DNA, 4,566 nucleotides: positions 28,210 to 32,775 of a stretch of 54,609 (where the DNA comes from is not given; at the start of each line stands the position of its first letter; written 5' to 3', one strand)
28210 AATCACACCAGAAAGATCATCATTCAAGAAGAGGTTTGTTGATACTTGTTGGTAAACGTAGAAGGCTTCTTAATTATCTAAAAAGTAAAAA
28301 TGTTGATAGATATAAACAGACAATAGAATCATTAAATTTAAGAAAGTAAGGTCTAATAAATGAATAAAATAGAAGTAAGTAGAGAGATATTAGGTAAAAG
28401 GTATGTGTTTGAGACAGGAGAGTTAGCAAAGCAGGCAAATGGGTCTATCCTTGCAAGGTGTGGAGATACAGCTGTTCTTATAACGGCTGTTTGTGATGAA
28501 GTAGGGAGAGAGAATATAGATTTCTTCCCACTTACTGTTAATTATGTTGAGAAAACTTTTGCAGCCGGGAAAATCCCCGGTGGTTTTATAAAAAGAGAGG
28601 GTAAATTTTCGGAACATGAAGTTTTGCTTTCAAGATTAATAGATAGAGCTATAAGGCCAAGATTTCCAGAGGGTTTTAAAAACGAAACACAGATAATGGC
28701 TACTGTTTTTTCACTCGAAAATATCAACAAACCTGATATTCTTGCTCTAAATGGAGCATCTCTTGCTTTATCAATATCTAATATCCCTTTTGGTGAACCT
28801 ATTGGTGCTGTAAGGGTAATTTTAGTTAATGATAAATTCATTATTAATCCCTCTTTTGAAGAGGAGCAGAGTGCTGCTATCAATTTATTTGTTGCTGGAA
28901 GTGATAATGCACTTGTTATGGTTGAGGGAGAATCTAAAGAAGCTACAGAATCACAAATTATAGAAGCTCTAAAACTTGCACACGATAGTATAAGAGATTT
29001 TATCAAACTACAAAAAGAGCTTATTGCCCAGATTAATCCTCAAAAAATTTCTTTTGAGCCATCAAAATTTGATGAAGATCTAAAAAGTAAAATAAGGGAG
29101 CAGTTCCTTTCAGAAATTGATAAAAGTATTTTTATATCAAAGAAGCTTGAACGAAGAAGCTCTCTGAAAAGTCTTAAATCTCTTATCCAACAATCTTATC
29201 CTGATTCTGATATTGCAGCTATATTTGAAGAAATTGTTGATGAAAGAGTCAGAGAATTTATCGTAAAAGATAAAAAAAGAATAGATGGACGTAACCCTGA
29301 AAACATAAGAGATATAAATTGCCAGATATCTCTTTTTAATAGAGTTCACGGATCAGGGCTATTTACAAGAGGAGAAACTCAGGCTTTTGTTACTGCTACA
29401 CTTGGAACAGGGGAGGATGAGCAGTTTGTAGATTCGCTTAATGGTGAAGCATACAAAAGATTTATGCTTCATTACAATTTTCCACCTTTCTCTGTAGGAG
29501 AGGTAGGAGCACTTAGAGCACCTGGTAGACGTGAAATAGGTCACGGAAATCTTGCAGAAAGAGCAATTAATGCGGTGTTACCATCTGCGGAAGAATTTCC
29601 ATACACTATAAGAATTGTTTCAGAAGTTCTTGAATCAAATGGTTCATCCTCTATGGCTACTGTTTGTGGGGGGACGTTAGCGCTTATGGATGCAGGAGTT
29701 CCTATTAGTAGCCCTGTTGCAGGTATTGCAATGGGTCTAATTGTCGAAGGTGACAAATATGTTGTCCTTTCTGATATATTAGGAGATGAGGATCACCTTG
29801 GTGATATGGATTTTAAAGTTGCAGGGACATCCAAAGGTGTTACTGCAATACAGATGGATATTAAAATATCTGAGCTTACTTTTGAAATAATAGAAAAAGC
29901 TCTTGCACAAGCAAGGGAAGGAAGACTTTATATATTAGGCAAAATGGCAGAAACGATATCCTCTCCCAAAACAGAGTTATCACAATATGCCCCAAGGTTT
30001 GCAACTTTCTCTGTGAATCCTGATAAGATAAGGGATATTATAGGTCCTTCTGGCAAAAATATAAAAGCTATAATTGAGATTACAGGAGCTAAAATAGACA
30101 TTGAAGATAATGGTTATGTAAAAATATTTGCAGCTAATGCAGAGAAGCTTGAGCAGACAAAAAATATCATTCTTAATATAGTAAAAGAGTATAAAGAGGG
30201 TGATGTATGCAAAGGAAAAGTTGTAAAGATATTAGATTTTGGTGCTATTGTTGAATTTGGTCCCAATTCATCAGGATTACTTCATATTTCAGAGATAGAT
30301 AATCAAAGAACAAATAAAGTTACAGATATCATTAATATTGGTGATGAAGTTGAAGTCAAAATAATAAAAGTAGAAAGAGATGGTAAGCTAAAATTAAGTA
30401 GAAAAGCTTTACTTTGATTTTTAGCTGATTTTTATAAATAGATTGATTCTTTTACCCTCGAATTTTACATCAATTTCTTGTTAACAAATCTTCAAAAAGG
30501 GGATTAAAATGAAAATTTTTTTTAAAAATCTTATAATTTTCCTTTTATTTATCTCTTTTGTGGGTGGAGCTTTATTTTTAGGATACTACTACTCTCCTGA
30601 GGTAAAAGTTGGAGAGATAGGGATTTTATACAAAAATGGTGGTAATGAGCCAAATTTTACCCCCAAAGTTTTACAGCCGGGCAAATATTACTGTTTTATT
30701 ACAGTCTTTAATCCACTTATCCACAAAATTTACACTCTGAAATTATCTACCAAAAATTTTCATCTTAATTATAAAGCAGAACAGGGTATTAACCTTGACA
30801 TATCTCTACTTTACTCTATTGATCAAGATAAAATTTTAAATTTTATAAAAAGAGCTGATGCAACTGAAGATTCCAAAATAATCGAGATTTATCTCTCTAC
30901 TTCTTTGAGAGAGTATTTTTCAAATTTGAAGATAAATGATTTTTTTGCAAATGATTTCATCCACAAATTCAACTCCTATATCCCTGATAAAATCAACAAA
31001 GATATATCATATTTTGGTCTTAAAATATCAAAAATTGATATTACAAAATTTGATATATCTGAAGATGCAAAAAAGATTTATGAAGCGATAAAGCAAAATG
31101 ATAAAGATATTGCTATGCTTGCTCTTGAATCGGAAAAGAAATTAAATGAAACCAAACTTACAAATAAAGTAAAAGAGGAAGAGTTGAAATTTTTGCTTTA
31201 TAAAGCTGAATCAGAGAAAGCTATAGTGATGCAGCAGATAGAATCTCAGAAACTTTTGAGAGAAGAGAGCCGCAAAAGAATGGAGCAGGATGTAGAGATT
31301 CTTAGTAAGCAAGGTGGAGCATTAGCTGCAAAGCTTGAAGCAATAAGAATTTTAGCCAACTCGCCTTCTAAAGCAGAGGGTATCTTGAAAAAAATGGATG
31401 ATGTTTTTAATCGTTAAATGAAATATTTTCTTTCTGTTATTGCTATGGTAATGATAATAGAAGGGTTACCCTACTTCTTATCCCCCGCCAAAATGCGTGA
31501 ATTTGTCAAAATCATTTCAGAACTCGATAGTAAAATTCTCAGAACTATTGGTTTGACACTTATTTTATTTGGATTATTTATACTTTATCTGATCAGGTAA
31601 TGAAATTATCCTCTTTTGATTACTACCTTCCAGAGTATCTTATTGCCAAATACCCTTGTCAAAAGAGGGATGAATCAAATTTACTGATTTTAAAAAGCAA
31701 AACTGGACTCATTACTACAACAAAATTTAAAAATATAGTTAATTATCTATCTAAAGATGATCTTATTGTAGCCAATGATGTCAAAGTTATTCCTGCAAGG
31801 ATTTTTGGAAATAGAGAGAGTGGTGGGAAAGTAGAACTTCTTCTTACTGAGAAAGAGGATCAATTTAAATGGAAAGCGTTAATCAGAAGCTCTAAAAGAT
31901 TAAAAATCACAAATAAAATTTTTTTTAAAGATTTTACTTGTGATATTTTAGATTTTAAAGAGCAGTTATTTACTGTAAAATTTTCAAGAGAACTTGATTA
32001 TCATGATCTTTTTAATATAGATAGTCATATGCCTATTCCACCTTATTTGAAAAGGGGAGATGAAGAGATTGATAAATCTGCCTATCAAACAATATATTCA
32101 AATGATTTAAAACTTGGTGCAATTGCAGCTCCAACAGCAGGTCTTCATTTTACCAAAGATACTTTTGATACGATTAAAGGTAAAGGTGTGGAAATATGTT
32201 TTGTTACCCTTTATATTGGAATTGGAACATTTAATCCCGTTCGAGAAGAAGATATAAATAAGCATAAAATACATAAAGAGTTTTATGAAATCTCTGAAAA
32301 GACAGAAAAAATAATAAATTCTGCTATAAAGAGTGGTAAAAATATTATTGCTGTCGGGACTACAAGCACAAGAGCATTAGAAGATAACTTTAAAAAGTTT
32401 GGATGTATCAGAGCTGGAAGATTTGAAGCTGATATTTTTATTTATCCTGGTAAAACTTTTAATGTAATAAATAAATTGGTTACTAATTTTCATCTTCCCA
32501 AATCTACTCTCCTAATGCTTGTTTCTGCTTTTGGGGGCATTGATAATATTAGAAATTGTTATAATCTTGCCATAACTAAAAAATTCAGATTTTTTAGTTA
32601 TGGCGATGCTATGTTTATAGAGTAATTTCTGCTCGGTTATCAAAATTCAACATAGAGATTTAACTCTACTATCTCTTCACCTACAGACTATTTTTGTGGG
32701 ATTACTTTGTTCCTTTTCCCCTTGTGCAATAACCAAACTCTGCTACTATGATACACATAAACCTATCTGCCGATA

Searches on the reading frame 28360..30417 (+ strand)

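Call 75: search_protein_families(library=pfam, proteins=[window:28360-30417:+], max_evalue=0.00001)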
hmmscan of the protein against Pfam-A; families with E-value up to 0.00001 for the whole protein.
window:28360-30417:+ (685 aa): 5 families
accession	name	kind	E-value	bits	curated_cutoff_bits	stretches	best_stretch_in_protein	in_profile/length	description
PF01138.27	RNase_PH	-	4e-57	192.7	25.5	2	316-448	2-130/130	3' exoribonuclease family, domain 1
PF03725.20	RNase_PH_C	-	6.4e-23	80.9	20.8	2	147-209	2-66/67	3' exoribonuclease family, domain 2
PF00575.29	S1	-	3.2e-18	66.3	22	1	611-682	2-74/74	S1 RNA binding domain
PF00013.35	KH_1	-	5.5e-09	36.1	21.5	1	549-605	3-65/66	KH domain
PF03726.19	PNPase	-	3e-08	34.5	24.6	1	241-312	2-81/81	Polyribonucleotide nucleotidyltransferase, RNA binding domain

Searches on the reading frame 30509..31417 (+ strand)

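Call 75: search_protein_families(library=pfam, proteins=[window:30509-31417:+], max_evalue=0.00001)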
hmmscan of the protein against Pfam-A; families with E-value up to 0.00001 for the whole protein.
window:30509-31417:+ (302 aa): 1 family
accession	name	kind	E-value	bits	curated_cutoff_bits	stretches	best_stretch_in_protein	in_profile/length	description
PF01145.31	Band_7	-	1e-15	58.7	23.6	1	31-197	2-161/176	SPFH domain / Band 7 family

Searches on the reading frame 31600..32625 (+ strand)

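Call 75: search_protein_families(library=pfam, proteins=[window:31600-32625:+], max_evalue=0.00001)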
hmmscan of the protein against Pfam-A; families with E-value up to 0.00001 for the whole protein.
window:31600-32625:+ (341 aa): 1 family
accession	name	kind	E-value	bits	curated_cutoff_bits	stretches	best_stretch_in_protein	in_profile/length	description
PF02547.20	Queuosine_synth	-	2.4e-117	392.1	25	1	3-340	1-322/322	Queuosine biosynthesis protein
